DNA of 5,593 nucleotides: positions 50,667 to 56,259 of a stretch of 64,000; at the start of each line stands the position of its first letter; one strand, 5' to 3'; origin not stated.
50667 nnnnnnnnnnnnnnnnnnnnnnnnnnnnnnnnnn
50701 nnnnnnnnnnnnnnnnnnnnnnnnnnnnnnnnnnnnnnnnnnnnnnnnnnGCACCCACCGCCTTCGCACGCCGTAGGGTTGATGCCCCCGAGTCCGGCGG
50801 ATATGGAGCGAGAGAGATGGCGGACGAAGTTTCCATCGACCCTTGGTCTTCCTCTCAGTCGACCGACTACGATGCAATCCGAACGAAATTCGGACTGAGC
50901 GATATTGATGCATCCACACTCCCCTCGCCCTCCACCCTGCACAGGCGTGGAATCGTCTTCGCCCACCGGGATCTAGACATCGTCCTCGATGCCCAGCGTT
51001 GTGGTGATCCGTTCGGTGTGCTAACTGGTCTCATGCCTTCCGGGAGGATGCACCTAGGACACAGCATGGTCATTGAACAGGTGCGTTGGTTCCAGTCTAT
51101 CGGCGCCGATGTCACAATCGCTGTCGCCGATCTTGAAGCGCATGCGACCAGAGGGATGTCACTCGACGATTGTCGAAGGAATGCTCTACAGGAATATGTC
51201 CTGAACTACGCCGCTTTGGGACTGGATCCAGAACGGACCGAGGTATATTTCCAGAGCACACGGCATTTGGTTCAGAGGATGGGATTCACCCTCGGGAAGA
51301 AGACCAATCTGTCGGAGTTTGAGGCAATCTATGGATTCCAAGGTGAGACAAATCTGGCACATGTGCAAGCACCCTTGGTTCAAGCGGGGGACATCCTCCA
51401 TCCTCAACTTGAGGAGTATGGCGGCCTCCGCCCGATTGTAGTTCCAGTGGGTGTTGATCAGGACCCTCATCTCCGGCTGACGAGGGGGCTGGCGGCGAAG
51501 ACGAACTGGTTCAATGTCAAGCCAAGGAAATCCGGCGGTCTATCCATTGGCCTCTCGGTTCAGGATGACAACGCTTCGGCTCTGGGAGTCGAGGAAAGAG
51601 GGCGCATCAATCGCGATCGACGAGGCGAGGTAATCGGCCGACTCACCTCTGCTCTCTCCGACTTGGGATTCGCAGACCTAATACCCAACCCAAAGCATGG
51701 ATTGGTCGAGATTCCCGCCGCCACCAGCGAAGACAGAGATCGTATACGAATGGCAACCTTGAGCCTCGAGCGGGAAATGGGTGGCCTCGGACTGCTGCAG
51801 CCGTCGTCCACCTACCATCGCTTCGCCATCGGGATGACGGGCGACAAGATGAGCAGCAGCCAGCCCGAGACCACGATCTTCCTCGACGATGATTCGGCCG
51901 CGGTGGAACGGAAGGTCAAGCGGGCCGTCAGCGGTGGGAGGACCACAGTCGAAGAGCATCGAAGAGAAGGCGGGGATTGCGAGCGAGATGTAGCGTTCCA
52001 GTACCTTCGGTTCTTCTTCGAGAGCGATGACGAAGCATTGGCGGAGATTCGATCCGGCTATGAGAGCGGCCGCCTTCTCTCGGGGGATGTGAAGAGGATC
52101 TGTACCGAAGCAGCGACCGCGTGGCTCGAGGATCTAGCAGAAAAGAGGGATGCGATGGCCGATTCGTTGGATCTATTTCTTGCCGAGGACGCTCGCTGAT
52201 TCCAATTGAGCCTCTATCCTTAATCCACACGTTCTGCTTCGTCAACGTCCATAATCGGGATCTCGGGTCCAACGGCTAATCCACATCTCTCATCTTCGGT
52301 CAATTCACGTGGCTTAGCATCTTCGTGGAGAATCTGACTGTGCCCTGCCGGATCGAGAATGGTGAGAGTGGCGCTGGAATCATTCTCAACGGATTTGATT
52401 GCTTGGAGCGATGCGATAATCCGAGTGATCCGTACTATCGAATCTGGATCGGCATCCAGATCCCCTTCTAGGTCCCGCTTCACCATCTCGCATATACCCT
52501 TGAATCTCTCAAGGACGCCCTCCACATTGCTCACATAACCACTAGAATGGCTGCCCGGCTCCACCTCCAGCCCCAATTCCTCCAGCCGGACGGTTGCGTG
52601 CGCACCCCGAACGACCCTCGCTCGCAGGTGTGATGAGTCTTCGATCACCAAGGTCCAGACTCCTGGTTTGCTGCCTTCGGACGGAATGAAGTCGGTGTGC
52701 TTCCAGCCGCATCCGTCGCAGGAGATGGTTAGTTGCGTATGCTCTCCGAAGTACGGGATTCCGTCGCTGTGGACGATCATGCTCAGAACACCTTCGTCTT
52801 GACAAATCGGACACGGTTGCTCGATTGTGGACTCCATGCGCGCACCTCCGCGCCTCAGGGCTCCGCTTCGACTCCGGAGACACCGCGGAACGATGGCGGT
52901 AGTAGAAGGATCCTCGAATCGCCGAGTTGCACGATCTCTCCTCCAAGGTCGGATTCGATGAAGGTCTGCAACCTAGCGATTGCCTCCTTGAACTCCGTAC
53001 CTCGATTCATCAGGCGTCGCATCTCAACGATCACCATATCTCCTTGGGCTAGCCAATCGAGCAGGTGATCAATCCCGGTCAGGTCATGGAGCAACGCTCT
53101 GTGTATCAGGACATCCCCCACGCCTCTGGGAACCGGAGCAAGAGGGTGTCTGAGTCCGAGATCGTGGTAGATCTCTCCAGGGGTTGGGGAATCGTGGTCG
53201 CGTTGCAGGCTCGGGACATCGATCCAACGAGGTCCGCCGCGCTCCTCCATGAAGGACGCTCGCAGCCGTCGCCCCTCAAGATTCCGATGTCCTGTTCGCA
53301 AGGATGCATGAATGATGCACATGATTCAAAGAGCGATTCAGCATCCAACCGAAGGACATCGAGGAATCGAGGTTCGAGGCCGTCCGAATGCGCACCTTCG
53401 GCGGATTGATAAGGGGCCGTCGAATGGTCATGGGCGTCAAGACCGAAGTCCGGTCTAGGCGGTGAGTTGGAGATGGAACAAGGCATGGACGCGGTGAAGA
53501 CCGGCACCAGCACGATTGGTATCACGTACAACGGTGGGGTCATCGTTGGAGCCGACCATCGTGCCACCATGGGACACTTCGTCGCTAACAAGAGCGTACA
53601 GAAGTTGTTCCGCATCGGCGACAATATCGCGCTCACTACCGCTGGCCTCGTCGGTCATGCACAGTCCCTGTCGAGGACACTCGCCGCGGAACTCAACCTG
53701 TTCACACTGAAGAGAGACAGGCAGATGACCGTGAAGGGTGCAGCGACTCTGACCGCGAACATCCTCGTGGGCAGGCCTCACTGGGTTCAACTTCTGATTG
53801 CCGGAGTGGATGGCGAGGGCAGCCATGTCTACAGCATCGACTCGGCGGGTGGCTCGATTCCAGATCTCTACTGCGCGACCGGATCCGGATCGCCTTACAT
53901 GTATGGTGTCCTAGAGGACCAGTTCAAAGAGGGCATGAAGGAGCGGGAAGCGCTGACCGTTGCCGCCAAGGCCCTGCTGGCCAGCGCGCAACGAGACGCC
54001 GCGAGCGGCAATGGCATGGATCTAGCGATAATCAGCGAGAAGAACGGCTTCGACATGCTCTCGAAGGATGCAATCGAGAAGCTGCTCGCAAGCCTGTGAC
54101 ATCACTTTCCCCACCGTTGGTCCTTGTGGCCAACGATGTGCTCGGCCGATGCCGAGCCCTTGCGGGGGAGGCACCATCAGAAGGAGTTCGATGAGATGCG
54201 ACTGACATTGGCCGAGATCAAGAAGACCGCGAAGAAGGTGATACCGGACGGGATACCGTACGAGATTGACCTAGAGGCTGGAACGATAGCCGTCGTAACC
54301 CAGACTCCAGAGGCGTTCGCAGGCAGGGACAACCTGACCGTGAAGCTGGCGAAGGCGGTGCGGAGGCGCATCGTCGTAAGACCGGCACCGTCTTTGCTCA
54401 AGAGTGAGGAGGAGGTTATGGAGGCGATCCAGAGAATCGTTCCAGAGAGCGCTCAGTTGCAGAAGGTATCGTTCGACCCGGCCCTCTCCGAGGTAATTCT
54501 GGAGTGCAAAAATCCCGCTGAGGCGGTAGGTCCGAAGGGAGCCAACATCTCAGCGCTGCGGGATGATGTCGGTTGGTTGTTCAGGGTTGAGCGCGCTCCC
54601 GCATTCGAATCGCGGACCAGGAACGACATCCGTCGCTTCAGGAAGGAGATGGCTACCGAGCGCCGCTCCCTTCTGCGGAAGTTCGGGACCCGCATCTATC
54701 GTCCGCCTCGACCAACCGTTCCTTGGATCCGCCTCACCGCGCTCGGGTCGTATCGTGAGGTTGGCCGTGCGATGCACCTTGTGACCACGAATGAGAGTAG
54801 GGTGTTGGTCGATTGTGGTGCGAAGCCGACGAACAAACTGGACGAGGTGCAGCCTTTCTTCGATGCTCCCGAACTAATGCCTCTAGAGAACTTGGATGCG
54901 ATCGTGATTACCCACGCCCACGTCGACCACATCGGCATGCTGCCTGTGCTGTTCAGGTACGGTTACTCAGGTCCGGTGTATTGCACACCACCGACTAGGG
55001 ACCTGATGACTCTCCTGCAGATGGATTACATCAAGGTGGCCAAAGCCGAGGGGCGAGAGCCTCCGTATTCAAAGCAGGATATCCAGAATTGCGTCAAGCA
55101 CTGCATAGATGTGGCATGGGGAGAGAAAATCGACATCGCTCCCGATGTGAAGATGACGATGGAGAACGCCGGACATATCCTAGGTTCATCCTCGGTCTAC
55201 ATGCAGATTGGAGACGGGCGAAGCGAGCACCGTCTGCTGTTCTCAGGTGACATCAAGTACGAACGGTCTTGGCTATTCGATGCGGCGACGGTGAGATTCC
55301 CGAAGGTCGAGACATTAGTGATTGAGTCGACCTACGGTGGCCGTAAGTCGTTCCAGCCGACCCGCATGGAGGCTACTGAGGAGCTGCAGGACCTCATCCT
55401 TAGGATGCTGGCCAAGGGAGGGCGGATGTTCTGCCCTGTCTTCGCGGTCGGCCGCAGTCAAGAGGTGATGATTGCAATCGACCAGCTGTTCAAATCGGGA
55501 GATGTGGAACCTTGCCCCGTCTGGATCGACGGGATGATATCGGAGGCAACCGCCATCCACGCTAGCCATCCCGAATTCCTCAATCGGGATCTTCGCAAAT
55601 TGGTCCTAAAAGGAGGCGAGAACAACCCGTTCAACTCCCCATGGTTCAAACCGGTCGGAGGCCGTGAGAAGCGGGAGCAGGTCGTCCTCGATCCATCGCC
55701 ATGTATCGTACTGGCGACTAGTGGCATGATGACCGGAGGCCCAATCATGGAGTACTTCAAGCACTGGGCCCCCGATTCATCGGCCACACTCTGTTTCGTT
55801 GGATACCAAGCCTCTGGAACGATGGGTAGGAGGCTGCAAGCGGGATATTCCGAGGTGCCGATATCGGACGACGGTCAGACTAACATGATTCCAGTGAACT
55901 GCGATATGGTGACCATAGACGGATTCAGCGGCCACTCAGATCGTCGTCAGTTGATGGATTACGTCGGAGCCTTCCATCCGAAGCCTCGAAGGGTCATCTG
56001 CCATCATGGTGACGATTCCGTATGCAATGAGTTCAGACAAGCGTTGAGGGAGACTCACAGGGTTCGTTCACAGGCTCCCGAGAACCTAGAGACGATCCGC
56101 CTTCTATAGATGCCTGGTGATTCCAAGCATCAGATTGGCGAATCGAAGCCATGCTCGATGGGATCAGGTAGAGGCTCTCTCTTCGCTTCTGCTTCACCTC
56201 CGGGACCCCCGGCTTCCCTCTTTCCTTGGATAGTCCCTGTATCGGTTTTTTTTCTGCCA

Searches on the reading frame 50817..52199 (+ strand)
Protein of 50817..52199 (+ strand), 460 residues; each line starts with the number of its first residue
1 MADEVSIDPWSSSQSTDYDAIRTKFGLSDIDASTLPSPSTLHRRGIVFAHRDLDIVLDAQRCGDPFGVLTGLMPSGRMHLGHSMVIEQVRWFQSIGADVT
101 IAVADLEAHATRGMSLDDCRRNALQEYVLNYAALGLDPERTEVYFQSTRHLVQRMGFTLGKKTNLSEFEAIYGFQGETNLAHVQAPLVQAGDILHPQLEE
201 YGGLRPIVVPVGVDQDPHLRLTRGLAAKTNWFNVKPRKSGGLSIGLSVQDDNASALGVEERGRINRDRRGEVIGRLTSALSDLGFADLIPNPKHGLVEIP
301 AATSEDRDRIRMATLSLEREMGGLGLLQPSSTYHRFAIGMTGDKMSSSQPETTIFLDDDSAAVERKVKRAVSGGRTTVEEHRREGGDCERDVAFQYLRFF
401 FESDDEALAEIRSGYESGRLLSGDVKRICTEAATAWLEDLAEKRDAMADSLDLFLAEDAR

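Call 86: search_protein_families(library=pfam, proteins=[window:50817-52199:+], max_evalue=0.00001)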
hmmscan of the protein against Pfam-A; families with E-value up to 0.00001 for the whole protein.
window:50817-52199:+ (460 aa): 1 family
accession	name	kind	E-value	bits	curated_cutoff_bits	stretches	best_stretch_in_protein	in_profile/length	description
PF00579.31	tRNA-synt_1b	-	4.6e-41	141.5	21.1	2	64-231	4-176/292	tRNA synthetases class I (W and Y)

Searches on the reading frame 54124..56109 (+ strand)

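Call 86: search_protein_families(library=pfam, proteins=[window:54124-56109:+], max_evalue=0.00001)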
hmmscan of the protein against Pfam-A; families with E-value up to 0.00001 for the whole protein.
window:54124-56109:+ (661 aa): 6 families
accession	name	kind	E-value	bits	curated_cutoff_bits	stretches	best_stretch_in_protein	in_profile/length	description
PF10996.14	Beta-Casp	-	7.2e-31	107.6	27.7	1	446-571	2-120/120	Beta-Casp domain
PF07521.17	RMMBL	-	1.1e-15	57.7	21.6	1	589-648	2-59/63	Zn-dependent metallo-hydrolase RNA specificity domain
PF17214.9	KH_TffA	-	1.9e-12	47.4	22.6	1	28-92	3-68/68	Transcription termination factor FttA, KH domain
PF12706.13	Lactamase_B_2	-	9.2e-12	45.4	27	1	226-406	2-168/200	Beta-lactamase superfamily domain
PF16661.11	Lactamase_B_6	-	1e-11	45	27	1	219-357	1-146/193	Metallo-beta-lactamase superfamily domain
PF00753.33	Lactamase_B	-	2.7e-10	40.9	22.7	1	218-393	9-171/196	Metallo-beta-lactamase superfamily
